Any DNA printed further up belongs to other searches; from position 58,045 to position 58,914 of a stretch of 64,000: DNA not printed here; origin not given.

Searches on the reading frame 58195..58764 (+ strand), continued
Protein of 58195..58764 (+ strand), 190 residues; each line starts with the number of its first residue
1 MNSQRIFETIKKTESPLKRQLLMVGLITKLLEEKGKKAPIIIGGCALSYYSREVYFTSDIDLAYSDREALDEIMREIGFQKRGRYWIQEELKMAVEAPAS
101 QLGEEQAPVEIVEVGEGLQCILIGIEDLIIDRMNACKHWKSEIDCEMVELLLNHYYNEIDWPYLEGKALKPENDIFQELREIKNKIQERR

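Call 52: get_annotated_region(hit=H4, flank=2500)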
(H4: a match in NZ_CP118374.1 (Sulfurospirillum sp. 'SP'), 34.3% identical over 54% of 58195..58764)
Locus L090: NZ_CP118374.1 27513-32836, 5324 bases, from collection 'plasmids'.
description: Sulfurospirillum sp. 'SP' plasmid pSulSP, complete sequence
organism: Sulfurospirillum sp. 'SP' (NCBI taxid 3023479)
taxonomy: Bacteria; Campylobacterota; Epsilonproteobacteria; Campylobacterales; Sulfurospirillaceae; Sulfurospirillum; Sulfurospirillum sp. 'SP'
host: -; source: bacterial isolate,Wastewater treatment plant; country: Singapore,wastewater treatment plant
typing (MOB-suite, as given by PLSDB): non-mobilizable
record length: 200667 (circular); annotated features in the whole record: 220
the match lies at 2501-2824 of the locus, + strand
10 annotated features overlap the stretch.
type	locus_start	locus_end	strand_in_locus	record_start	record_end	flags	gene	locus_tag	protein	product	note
CDS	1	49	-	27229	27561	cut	-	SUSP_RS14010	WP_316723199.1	hypothetical protein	-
CDS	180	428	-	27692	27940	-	-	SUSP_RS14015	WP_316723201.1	hypothetical protein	-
CDS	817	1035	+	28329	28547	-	-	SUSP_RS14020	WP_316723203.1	XRE family transcriptional regulator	-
CDS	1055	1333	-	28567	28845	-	-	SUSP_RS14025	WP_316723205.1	hypothetical protein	-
CDS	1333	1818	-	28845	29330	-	-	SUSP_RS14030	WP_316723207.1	hypothetical protein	-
CDS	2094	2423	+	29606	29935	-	-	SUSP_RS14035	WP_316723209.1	winged helix-turn-helix domain-containing protein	-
CDS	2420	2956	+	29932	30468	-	-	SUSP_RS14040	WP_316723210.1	hypothetical protein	-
CDS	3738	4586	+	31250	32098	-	-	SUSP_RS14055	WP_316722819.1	IS982 family transposase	-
CDS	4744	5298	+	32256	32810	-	-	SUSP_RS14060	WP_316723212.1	transposase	-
CDS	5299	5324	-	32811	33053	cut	-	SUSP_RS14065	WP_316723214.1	hypothetical protein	-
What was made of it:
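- A distant relative pairs with an upstream wHTH gene, as NTase toxins do (call 52).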

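Call 60: search_protein_families(library=pfam, proteins=[L088:2450-3034:+, L089:2468-3019:+, L090:2420-2953:+, L090:2094-2420:+, L088:3045-3278:+, L089:2991-3170:+], max_evalue=0.1)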
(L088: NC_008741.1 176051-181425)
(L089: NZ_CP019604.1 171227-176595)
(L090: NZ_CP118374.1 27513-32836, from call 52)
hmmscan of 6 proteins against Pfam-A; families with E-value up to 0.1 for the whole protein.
L088:2450-3034:+ (195 aa): 1 family
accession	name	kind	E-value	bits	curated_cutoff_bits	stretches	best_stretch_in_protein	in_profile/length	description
PF09970.15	DUF2204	-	0.00044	20.4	20.3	1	107-179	101-169/181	Nucleotidyl transferase of unknown function (DUF2204)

L089:2468-3019:+ (184 aa): 2 families
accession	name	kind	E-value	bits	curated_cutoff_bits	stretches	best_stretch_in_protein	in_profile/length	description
PF19502.5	DUF6036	-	0.038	14.2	23.6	1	28-176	20-142/164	Nucleotidyltransferase of unknown function (DUF6036)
PF09970.15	DUF2204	-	0.054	13.5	20.3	0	13-61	3-50/181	Nucleotidyl transferase of unknown function (DUF2204)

L090:2420-2953:+ (178 aa): 0 families

L090:2094-2420:+ (109 aa): 4 families
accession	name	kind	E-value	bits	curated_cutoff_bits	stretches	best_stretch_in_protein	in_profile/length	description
PF24033.1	DUF7342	-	0.00014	22.3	31.6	1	26-96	20-87/150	Family of unknown function (DUF7342)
PF01978.25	TrmB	-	0.0057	16.9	25.6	1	15-64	14-62/68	Sugar-specific transcriptional regulator TrmB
PF10007.15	DUF2250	-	0.011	16.2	24.4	1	9-56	8-55/93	Uncharacterized protein conserved in archaea (DUF2250)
PF25212.1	HVO_A0114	-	0.086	13.1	27.6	0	3-64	17-77/84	HVO_A0114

L088:3045-3278:+ (78 aa): 0 families

L089:2991-3170:+ (60 aa): 0 families

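Call 64: search_protein_families(library=phrogs, proteins=[window:58195-58764:+], max_evalue=1)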
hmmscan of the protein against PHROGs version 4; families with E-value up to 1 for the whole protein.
window:58195-58764:+ (190 aa): 1 family
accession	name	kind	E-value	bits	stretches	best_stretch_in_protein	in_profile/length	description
phrog_13263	-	unknown function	0.0001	23.4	1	31-93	22-86/186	-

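Call 80: fold_search(model_id=the predicted structure, library=viral)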
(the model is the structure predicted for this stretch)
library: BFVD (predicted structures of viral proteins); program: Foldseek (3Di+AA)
matches with E <= 10: 156; with E <= 0.001: 0
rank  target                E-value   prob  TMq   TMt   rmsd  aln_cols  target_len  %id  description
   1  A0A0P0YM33            7.4e-03  0.95  0.36  0.26   9.0       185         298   14  (no name in the UniProt tables at hand)
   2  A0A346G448            1.2e-02  0.93  0.37  0.14  11.4       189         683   13  (no name in the UniProt tables at hand)
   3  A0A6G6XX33            2.6e-02  0.90  0.32  0.22  10.2       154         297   12  (no name in the UniProt tables at hand)
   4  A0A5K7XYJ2            2.6e-02  0.89  0.37  0.20   8.2       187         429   13  Putative poly(A) polymerase catalytic subunit [Abalone asfa-like virus]
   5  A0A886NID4            3.7e-02  0.85  0.36  0.19   8.5       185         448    9  (no name in the UniProt tables at hand)
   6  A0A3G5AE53            3.9e-02  0.82  0.37  0.15   9.7       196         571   12  DUF7275 domain-containing protein [Satyrvirus sp.]
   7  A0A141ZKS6            4.1e-02  0.60  0.32  0.17  11.9       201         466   12  (no name in the UniProt tables at hand)
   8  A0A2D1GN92            5.2e-02  0.69  0.35  0.22   9.7       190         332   16  (no name in the UniProt tables at hand)
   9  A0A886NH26            5.8e-02  0.66  0.34  0.17  10.6       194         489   15  (no name in the UniProt tables at hand)
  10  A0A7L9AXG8            5.8e-02  0.60  0.32  0.19  13.2       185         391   12  Putative poly(A) polymerase catalytic subunit [Pyramimonas orientalis virus 01B]
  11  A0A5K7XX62            8.2e-02  0.54  0.32  0.17  10.3       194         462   12  Putative poly(A) polymerase catalytic subunit [Abalone asfa-like virus]
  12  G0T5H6                8.2e-02  0.38  0.29  0.18  10.3       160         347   11  Uncharacterized protein [Wiseana iridescent virus]
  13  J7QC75                8.7e-02  0.66  0.35  0.34   8.5       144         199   11  Uncharacterized protein [Alphaspiravirus yamagawaense]
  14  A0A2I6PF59            9.8e-02  0.54  0.22  0.27   7.3       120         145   15  Nucleotidyltransferase [Proteus phage phiP4-3]
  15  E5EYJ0                1.2e-01  0.80  0.40  0.21   7.0       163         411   14  (no name in the UniProt tables at hand)
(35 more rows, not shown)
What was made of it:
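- Tried and rejected: The Foldseek search of viral structures found nothing below E 1e-3 (call 80).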

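Call 82: search_protein_families(library=pfam, proteins=[L009:3484-4614:+, L026:1549-2310:-, L033:6392-7771:+, L015:4380-5591:-], max_evalue=0.01)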
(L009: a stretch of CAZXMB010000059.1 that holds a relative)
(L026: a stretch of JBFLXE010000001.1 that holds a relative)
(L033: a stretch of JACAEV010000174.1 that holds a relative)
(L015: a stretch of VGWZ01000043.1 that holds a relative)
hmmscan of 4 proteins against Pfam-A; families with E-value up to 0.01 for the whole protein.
L009:3484-4614:+ (377 aa): 10 families
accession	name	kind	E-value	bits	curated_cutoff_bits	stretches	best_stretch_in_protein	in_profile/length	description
PF00005.33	ABC_tran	-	7.4e-33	114.5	25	1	26-168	1-136/137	ABC transporter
PF17912.7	OB_MalK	-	2e-10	41.8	27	1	242-296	1-53/53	MalK OB fold domain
PF02463.25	SMC_N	-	4.7e-07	29.9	40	1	35-217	23-217/220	RecF/RecN/SMC N terminal domain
PF03459.23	TOBE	-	1.1e-05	26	22.3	1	308-363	4-64/64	TOBE domain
PF13304.12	AAA_21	-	5.6e-05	23.8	27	0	38-58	1-21/304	AAA domain, putative AbiEii toxin, Type IV TA system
PF03215.21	Rad17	-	0.00073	20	23.8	1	26-102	35-111/186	Rad17 P-loop domain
PF13401.12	AAA_22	-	0.00093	20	27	1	35-82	4-33/130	AAA domain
PF20703.3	nSTAND1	-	0.0052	16.9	27.1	1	20-59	17-54/379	Novel STAND NTPase 1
PF02562.22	PhoH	-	0.0065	16.4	27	0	150-214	48-108/205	PhoH-like protein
PF20720.3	nSTAND3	-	0.0094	16.1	27.2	0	24-57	5-38/155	Novel STAND NTPase 3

L026:1549-2310:- (254 aa): 20 families
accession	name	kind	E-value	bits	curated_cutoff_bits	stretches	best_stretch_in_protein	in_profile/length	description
PF00005.33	ABC_tran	-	2.3e-34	119.4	25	1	24-179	2-137/137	ABC transporter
PF13304.12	AAA_21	-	1.1e-12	49.1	27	2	157-209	243-300/304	AAA domain, putative AbiEii toxin, Type IV TA system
PF02463.25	SMC_N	-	4.6e-10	39.7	40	1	19-215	9-205/220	RecF/RecN/SMC N terminal domain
PF13401.12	AAA_22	-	9.2e-06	26.4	27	1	33-178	5-94/130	AAA domain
PF13476.12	AAA_23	-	1.1e-05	26.6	27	1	20-54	7-40/201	AAA domain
PF20703.3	nSTAND1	-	2.6e-05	24.5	27.1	1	7-52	7-52/379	Novel STAND NTPase 1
PF09818.15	ABC_ATPase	-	3.7e-05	23.3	23.2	0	33-55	79-101/283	P-loop domain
PF13175.12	AAA_15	-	4.3e-05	23.7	32.1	1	20-58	11-48/374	AAA ATPase domain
PF13555.12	AAA_29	-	6.7e-05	23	27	1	28-54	17-43/61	P-loop containing region of AAA domain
PF03193.22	RsgA_GTPase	-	0.00012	22.4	30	1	25-58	99-131/174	RsgA GTPase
PF03215.21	Rad17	-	0.00065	20.1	23.8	1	28-65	40-77/186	Rad17 P-loop domain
PF13238.12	AAA_18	-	0.001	19.9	29.4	1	38-64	3-25/128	AAA domain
PF13521.12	AAA_28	-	0.0013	19.4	27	1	37-56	3-22/164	AAA domain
PF01637.24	ATPase_2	-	0.0014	18.9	33.2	0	30-53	17-40/225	ATPase domain predominantly from Archaea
PF02456.21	Adeno_IVa2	-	0.0024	17.2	21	1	23-55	78-109/370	Adenovirus IVa2 protein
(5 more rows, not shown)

L033:6392-7771:+ (460 aa): 8 families
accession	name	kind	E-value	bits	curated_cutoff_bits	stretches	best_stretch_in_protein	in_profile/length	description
PF00158.32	Sigma54_activat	-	1.6e-63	213.8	20.2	1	143-310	2-167/168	Sigma-54 interaction domain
PF00072.30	Response_reg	-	2.8e-28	98.8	30.2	1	6-113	1-109/111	Response regulator receiver domain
PF25601.1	AAA_lid_14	-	3.1e-22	78.6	27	1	317-386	2-71/87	AAA+ ATPase lid domain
PF14532.12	Sigma54_activ_2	-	2.4e-20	73.6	25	1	143-315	1-138/138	Sigma-54 interaction domain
PF02954.25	HTH_8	-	7.1e-06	26.1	22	1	418-454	3-39/42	Bacterial regulatory protein, Fis family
PF01078.27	Mg_chelatase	-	4e-05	23.6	20.3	1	219-286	89-158/207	Magnesium chelatase, subunit ChlI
PF07728.20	AAA_5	-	6.6e-05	23.4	22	1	167-286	2-123/139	AAA domain (dynein-related subfamily)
PF00004.35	AAA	-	0.002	19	21.2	1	167-288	1-111/131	ATPase family associated with various cellular activities (AAA)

L015:4380-5591:- (404 aa): 3 families
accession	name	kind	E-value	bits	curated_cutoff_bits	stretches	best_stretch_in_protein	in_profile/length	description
PF00579.31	tRNA-synt_1b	-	3.7e-83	279.7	21.1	1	34-321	2-291/292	tRNA synthetases class I (W and Y)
PF01479.30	S4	-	5.8e-06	26.4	22.8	1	342-387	1-46/48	S4 domain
PF22421.1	SYY_C-terminal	-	0.00093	19.5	27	1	340-389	17-66/83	Tyrosine--tRNA ligase SYY-like C-terminal domain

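Call 85: search_protein_families(library=pfam, alignment_id=A2, max_evalue=0.01)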
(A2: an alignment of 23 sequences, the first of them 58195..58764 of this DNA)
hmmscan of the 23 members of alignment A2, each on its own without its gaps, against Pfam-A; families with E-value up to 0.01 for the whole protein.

A. member 1, window:58195-58764:+ (190 aa): 1 family
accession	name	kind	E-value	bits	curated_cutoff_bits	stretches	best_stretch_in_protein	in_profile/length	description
PF19502.5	DUF6036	-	3e-05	24.3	23.6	1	27-171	10-136/164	Nucleotidyltransferase of unknown function (DUF6036)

B. families by the number of members that match (of 23 scanned): 3 families
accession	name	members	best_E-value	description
PF19502.5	DUF6036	23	5.5e-07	Nucleotidyltransferase of unknown function (DUF6036)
PF09970.15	DUF2204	14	0.00067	Nucleotidyl transferase of unknown function (DUF2204)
PF14907.12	NTP_transf_5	5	0.0013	Uncharacterised nucleotidyltransferase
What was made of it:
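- On Pfam DUF6036 (PF19502): All 23 aligned homologues match, best E 5.5e-7 (call 85).
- On AbiEii/MenT (DUF1814, PF08843) NTase toxins: None of the 23 homologues reaches 0.01 (call 85).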
